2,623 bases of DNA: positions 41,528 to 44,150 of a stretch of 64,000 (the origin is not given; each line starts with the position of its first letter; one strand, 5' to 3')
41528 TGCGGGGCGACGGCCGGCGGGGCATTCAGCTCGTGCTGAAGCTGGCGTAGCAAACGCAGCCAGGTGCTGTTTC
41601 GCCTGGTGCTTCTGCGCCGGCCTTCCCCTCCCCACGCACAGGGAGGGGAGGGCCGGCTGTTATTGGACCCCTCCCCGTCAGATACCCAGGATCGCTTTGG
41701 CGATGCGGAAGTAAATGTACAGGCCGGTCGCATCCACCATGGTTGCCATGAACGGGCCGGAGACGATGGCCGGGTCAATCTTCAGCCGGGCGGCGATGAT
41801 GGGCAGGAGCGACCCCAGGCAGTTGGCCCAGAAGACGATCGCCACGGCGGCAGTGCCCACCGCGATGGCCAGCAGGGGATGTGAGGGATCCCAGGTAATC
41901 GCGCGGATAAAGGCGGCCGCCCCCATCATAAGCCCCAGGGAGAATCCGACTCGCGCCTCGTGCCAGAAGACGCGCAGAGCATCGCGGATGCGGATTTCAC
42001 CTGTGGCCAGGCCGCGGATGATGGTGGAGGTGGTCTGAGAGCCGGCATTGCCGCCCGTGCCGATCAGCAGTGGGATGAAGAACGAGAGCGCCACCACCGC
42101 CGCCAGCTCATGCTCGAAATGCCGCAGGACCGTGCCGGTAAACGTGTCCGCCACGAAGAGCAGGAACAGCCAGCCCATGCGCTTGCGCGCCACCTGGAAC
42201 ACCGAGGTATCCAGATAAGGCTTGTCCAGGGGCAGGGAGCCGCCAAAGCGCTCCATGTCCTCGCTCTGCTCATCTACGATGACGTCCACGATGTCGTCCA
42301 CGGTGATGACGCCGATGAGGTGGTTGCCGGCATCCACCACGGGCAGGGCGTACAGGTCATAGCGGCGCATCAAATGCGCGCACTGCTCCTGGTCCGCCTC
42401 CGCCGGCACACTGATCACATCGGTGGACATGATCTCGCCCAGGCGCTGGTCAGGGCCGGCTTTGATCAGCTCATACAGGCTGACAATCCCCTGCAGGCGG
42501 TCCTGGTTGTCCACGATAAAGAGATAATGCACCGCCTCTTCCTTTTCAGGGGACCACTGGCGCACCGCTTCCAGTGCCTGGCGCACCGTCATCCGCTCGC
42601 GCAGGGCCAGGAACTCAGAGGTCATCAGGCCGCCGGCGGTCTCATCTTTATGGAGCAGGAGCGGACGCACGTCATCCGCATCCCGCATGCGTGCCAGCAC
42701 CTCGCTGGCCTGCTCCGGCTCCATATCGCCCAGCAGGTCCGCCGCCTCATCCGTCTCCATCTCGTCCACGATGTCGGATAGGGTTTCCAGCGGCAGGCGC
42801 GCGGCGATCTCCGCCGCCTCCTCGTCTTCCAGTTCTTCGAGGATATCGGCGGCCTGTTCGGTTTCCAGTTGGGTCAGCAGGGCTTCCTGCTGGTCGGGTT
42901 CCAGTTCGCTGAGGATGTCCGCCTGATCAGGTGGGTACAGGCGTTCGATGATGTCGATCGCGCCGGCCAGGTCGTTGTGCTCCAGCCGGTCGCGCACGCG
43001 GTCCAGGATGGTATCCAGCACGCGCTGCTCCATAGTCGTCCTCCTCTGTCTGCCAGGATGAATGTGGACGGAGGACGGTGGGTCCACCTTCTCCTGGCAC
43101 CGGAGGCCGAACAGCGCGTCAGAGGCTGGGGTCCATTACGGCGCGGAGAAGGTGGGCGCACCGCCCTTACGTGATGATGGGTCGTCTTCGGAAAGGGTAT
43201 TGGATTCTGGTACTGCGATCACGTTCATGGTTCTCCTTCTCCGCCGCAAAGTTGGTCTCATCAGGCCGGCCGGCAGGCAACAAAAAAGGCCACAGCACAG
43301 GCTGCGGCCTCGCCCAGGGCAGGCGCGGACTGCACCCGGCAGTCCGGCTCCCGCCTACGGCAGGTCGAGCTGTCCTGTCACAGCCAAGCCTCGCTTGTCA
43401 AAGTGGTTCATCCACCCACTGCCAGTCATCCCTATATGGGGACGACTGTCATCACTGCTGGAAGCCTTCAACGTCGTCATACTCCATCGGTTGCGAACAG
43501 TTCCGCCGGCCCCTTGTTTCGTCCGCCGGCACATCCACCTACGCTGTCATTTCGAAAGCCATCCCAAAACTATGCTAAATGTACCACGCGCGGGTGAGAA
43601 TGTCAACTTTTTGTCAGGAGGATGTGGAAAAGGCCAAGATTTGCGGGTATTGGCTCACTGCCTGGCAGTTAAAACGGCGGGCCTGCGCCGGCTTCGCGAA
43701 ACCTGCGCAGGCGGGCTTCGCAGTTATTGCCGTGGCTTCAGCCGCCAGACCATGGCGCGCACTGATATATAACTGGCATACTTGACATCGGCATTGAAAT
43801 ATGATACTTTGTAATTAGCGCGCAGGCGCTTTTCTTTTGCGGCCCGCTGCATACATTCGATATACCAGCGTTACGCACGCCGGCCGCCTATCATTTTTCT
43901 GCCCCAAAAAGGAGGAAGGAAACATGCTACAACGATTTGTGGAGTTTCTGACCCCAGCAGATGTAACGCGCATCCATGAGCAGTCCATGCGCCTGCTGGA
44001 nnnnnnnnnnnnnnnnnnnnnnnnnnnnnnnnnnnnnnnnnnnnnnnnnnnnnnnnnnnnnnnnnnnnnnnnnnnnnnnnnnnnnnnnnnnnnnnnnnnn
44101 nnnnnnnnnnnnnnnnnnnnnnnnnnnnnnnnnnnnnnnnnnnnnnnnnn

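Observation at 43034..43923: Long structured mgtE leader with RBS-sequestering helix, preceded by an orphan minus-strand terminator and ~300 bp of unexplained non-coding DNA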

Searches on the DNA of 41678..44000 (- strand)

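Call 5: search_rna_families(source=window, start=42900, end=44000, threshold=evalue, max_evalue=10, show_alignments=3)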
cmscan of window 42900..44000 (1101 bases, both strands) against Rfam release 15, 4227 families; matches with E-value up to 10: 8.
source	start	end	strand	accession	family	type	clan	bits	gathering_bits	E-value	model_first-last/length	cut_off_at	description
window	43280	43329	-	RF02837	anti-hemB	Gene; sRNA;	-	22.6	49.5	0.011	1-81/81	no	Burkholderia RNA 7 (anti-hemB)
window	43699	43722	-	RF01356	CRISPR-DR28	Gene; CRISPR;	-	21.5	35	0.51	1-24/24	no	CRISPR RNA direct repeat element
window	43272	43327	-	RF00519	suhB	Gene; sRNA;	CL00108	19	41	0.37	1-77/77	no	Makes More Granules Regulator RNA (mmgR)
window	43816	43835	-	RF01356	CRISPR-DR28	Gene; CRISPR;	-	17.6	35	4.7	1-24/24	no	CRISPR RNA direct repeat element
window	43814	43840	+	RF00489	ctRNA_p42d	Gene; antisense;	-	16.3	50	2.7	1-46/46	no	ctRNA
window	43816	43901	-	RF02236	asX2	Gene; sRNA;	-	15.6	70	3.7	1-87/87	no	Xanthomonas sRNA asX2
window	43680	43726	-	RF00173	Hairpin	Gene; ribozyme;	-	14.6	65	8.8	1-52/52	no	Hairpin ribozyme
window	43962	44000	-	RF02812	asponA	Gene; antisense;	-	10.6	113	1.9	257-295/295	5'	anti ponA RNA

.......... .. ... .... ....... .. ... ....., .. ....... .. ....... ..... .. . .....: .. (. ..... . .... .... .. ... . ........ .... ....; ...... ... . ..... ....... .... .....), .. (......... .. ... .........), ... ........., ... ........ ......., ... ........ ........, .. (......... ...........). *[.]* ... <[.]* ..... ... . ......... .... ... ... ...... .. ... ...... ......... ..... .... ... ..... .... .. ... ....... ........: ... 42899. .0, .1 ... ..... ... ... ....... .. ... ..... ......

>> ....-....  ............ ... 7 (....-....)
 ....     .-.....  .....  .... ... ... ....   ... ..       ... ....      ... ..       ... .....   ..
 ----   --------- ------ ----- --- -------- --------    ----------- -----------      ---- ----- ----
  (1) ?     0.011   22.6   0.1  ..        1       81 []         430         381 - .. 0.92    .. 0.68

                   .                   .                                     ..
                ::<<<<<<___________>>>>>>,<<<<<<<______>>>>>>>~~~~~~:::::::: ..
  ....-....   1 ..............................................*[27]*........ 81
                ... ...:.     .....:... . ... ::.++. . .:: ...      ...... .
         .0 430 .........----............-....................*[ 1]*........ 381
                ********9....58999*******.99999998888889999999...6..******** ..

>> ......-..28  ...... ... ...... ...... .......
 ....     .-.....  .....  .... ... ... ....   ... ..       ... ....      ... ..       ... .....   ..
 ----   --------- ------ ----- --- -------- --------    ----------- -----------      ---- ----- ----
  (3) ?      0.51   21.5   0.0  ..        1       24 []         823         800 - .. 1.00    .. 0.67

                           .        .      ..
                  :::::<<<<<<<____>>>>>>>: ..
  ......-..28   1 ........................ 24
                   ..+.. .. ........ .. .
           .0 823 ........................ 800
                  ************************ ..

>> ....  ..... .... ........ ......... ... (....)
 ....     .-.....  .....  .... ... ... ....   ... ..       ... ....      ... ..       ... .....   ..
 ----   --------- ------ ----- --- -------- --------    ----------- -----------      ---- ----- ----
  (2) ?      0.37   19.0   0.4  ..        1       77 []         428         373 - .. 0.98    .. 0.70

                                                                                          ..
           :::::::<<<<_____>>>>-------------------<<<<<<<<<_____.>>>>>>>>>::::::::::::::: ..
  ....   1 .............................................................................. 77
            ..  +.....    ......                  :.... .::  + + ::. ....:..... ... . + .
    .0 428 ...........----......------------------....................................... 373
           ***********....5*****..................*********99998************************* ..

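Call 20: search_rna_families(sources=[L001, L010, L011, L012, L013, L014, L015, L016, L017, L019, L020, L021, L022, L023, L024, L025, L026, L027, L028, L029], threshold=gathering)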
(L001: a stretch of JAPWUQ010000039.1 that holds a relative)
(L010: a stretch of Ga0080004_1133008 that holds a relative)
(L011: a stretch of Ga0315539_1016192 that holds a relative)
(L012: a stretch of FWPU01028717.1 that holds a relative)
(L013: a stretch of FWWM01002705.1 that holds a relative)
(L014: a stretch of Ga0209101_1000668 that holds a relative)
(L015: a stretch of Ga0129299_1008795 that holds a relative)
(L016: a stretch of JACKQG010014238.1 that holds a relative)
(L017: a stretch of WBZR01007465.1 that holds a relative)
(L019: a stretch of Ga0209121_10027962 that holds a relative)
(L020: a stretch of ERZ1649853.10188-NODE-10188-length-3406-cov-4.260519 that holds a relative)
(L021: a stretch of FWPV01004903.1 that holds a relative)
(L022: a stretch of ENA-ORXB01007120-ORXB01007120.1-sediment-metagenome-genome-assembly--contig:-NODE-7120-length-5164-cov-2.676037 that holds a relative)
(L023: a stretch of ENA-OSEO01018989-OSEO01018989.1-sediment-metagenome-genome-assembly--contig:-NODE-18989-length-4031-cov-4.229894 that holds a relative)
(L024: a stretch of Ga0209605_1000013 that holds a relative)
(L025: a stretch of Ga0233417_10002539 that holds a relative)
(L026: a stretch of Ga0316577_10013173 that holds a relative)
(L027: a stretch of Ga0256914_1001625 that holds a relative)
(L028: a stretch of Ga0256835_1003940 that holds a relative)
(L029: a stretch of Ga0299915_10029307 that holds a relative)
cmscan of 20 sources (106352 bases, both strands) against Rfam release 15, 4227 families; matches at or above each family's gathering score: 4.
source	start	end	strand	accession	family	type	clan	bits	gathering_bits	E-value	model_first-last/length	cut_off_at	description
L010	7051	7123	+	RF00005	tRNA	Gene; tRNA;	CL00001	70.1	29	4.8e-13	1-71/71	no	tRNA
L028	2777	2850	-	RF00005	tRNA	Gene; tRNA;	CL00001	61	29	1.5e-10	1-71/71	no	tRNA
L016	4260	4342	+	RF00005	tRNA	Gene; tRNA;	CL00001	55.8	29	4.3e-09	1-71/71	no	tRNA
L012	2435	2506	-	RF00005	tRNA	Gene; tRNA;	CL00001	54.3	29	1.1e-08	1-71/71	no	tRNA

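Call 21: search_rna_families(sources=[L030, L031, L032, L033, L035, L036, L037, L038, L041, L042, L043, L044, L045, L046, L047, L049, L050, L051, L052, L055], threshold=gathering)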
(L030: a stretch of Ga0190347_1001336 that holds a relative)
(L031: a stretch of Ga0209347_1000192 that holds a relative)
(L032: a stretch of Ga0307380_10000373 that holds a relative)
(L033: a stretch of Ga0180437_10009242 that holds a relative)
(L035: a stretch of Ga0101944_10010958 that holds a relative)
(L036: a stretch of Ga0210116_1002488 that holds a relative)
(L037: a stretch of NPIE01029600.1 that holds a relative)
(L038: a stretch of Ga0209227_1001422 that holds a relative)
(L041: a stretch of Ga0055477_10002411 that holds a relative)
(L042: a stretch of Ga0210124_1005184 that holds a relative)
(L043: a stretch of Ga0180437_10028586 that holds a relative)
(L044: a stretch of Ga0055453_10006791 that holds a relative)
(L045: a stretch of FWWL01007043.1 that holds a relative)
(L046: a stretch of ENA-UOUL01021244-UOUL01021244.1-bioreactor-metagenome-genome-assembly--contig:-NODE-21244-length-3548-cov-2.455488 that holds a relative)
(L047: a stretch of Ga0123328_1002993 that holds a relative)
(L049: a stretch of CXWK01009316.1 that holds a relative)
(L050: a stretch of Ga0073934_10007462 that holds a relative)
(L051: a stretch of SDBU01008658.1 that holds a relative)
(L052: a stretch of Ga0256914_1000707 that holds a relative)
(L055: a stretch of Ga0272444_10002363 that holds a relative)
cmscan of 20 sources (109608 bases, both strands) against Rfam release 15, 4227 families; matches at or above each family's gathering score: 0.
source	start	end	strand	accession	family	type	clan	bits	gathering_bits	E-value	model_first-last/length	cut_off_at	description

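Call 35: build_rna_model(alignment_id=A2, structure=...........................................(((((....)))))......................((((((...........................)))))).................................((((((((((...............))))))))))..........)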
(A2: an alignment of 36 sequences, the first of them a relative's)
Model R1 built from alignment A2 (36 sequences, 196 columns); structure: as given.
model positions 125; base pairs 21; branch points 2; effective number of sequences 36; information 0.581 bits per position. Calibrated on 0.2 Mb of random sequence (short: E-values are rough).
structure used (alignment columns):
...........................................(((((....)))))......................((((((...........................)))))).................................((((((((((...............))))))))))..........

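Call 36: search_with_rna_model(model_id=R1, source=window, max_evalue=10, show_alignments=2)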
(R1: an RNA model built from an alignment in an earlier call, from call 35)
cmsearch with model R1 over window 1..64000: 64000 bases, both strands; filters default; matches with E-value up to 10: 0.
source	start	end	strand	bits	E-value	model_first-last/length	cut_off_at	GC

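Call 37: search_with_rna_model(model_id=R1, sources=[L001, L002, L003, L004, L005, L006, L007, L008, L010, L011, L012, L013, L014, L015, L016, L017, L018, L019, L020, L021, L022, L023, L024, L025, L026, L027, L028, L029, L030, L031, L032, L033, L034, L035, L036, L037, L038, L039, L040, L041, L043, L044, L045, L046, L047, L048, L049, L050, L051, L052, L053, L054, L055, L056, L057, L059, L060, L061, L062, L063, L064, L065, L066, L067, L068, L069, L071, L072, L073, L074, L075, L076, L077, L078, L080, L081, L083, L084, L085, L086, L087, L088], max_evalue=1)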
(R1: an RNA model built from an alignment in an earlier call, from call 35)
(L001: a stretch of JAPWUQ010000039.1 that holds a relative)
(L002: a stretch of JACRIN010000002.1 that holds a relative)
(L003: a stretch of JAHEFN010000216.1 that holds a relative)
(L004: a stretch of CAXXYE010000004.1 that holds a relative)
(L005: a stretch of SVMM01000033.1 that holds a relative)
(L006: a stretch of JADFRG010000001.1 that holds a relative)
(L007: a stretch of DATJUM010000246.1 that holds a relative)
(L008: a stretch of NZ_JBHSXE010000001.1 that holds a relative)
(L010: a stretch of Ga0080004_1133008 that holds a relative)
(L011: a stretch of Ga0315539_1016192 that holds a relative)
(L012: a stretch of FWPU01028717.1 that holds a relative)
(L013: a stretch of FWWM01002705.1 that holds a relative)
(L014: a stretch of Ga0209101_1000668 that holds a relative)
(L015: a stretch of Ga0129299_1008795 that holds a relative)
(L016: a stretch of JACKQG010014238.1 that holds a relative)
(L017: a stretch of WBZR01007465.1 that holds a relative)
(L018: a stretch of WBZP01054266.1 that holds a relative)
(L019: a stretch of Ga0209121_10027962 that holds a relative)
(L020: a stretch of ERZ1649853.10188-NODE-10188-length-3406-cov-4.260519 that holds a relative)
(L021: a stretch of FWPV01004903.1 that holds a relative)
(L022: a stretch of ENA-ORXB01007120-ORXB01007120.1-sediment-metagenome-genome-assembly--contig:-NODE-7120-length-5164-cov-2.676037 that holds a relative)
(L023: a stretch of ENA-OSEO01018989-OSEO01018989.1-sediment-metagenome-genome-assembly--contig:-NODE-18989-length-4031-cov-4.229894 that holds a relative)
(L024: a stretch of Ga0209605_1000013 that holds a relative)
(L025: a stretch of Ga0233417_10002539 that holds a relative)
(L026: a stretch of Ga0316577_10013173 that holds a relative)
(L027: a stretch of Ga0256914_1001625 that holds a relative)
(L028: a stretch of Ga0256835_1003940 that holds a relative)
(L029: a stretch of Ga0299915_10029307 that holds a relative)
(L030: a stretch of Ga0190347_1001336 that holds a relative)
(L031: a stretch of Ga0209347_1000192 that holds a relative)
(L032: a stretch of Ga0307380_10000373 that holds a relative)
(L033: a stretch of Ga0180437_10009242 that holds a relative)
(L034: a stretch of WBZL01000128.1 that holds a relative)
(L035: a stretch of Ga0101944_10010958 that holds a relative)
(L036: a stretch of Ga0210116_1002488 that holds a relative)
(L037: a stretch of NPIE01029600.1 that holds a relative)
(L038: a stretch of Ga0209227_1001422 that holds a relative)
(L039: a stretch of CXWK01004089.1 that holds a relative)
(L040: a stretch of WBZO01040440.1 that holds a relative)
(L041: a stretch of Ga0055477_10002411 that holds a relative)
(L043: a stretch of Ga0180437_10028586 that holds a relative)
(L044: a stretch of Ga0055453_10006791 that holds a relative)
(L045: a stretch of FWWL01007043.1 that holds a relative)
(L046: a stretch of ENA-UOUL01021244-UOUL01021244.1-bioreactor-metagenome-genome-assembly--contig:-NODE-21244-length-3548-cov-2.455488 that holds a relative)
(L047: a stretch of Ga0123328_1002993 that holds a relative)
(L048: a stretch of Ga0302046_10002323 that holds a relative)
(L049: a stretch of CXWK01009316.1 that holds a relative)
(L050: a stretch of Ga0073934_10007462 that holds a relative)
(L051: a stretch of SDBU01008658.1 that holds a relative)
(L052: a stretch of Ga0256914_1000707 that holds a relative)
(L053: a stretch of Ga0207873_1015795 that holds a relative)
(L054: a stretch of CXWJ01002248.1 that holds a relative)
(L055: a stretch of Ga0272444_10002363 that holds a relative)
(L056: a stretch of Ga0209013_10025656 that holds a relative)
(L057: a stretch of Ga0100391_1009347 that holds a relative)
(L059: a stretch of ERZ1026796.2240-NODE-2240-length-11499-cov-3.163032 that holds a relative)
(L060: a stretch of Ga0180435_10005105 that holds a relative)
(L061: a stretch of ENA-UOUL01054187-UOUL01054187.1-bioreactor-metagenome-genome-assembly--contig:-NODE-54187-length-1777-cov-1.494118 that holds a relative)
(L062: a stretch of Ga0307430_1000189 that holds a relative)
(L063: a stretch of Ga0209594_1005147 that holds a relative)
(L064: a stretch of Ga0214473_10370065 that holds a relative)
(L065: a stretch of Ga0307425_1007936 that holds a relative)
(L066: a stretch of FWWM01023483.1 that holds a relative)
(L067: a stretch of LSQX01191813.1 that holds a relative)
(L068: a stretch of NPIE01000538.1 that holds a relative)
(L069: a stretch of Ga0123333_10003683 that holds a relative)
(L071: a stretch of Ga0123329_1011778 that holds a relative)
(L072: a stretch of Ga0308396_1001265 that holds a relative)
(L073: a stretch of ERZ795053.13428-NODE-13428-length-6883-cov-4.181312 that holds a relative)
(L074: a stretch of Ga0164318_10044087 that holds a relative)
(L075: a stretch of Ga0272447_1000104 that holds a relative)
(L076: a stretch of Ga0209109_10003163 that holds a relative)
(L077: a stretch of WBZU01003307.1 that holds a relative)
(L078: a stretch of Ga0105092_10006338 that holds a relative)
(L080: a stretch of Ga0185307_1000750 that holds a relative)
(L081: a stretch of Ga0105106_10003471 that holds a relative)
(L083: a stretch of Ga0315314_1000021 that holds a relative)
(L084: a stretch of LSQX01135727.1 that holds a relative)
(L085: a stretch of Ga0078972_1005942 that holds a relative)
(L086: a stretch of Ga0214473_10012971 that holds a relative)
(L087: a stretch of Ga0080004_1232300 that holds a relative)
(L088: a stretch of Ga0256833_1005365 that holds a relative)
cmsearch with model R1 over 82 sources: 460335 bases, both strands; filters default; matches with E-value up to 1: 49.
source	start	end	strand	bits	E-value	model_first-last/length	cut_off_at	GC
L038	2876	3003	+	113.2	3.9e-30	1-125/125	no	0.66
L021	2876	3003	+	110.6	2.2e-29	1-125/125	no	0.62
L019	1468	1592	+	106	4.7e-28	1-125/125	no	0.62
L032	2877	3002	+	104.8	1e-27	1-125/125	no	0.61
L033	788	911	+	100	2.5e-26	1-125/125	no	0.62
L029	2273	2395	+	99.5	3.3e-26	1-125/125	no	0.62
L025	560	687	+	94.2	1.2e-24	1-125/125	no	0.6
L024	2890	3003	+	86.8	1.5e-22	1-125/125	no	0.69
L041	883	1009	+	83.9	1.1e-21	1-125/125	no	0.5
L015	938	1055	+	82.7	2.4e-21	1-125/125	no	0.57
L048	83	207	+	81.4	5.4e-21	1-125/125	no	0.56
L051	2873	3002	+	75.2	3.3e-19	1-125/125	no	0.63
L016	1129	1255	+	74.6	5.1e-19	1-125/125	no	0.57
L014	2488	2610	+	71.4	4.2e-18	1-125/125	no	0.64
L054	2867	2988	+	70.2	9e-18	1-125/125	no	0.61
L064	141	269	+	69.9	1.1e-17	1-125/125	no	0.5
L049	2287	2414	+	69.6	1.4e-17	1-125/125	no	0.6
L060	2886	3003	+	64.3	4.6e-16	1-125/125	no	0.55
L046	1290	1407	+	60.3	6.6e-15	1-125/125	no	0.64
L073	1322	1441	+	59.5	1.1e-14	1-125/125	no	0.47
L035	2871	3004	+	57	5.7e-14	1-125/125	no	0.51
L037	479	600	+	56.7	7.2e-14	1-125/125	no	0.48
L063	2866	2989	+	54.5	3e-13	1-125/125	no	0.54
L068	2829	3000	+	53.5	5.8e-13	1-125/125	no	0.6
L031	2862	2984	+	51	3e-12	1-125/125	no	0.54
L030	1668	1764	+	47.4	3.4e-11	1-125/125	no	0.69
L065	327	448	+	46.8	4.9e-11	1-125/125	no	0.49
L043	2310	2441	+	46.7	5.1e-11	1-125/125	no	0.56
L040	385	520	+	46.2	7.2e-11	1-125/125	no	0.65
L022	2864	3001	+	45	1.6e-10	1-125/125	no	0.66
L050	2233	2368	+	43.9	3.4e-10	1-125/125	no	0.57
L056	1727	1858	+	43.8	3.7e-10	1-125/125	no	0.58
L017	944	1077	+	42.2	1e-09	1-125/125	no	0.63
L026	1140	1268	+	40.7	2.8e-09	1-125/125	no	0.64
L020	446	580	+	36.2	5.7e-08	1-125/125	no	0.5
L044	1097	1208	+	33.8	2.8e-07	1-125/125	no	0.51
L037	558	640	-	20.9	0.0014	1-125/125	no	0.47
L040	475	578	-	19.5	0.0035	1-125/125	no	0.57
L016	1212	1310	-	17.7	0.012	1-125/125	no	0.62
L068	2955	3054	-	17.3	0.015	1-125/125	no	0.57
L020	535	631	-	17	0.018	1-125/125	no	0.45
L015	1018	1047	-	14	0.14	89-117/125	no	0.63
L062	784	966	+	13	0.27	1-125/125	no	0.6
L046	1362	1487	-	13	0.27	1-125/125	no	0.66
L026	1234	1259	-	12.8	0.3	90-116/125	no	0.73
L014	2571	2602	-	12.3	0.43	89-117/125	no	0.66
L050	2332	2368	-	11.9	0.55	81-118/125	no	0.65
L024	2972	2994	-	11.9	0.56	90-116/125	no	0.78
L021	2968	2994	-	11.8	0.6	90-116/125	no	0.78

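Call 38: search_with_rna_model(model_id=R1, source=window, start=42950, end=43650, filters=off, max_evalue=10, show_alignments=3)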
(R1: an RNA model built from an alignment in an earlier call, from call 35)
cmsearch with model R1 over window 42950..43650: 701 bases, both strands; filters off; matches with E-value up to 10: 9.
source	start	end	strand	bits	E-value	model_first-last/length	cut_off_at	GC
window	43482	43551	+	1.4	0.85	1-125/125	no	0.61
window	43093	43175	-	0.5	1.6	1-125/125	no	0.69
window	43435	43463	-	-0.3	2.7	1-125/125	no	0.52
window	43218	43238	+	-1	4.2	1-125/125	no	0.43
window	43090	43106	+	-1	4.2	90-116/125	no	0.71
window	43186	43205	-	-1.4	5.6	1-125/125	no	0.45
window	43013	43034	+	-1.4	5.7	1-125/125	no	0.59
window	43031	43058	-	-1.9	7.8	1-125/125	no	0.57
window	43506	43529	-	-2.1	9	93-113/125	no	0.75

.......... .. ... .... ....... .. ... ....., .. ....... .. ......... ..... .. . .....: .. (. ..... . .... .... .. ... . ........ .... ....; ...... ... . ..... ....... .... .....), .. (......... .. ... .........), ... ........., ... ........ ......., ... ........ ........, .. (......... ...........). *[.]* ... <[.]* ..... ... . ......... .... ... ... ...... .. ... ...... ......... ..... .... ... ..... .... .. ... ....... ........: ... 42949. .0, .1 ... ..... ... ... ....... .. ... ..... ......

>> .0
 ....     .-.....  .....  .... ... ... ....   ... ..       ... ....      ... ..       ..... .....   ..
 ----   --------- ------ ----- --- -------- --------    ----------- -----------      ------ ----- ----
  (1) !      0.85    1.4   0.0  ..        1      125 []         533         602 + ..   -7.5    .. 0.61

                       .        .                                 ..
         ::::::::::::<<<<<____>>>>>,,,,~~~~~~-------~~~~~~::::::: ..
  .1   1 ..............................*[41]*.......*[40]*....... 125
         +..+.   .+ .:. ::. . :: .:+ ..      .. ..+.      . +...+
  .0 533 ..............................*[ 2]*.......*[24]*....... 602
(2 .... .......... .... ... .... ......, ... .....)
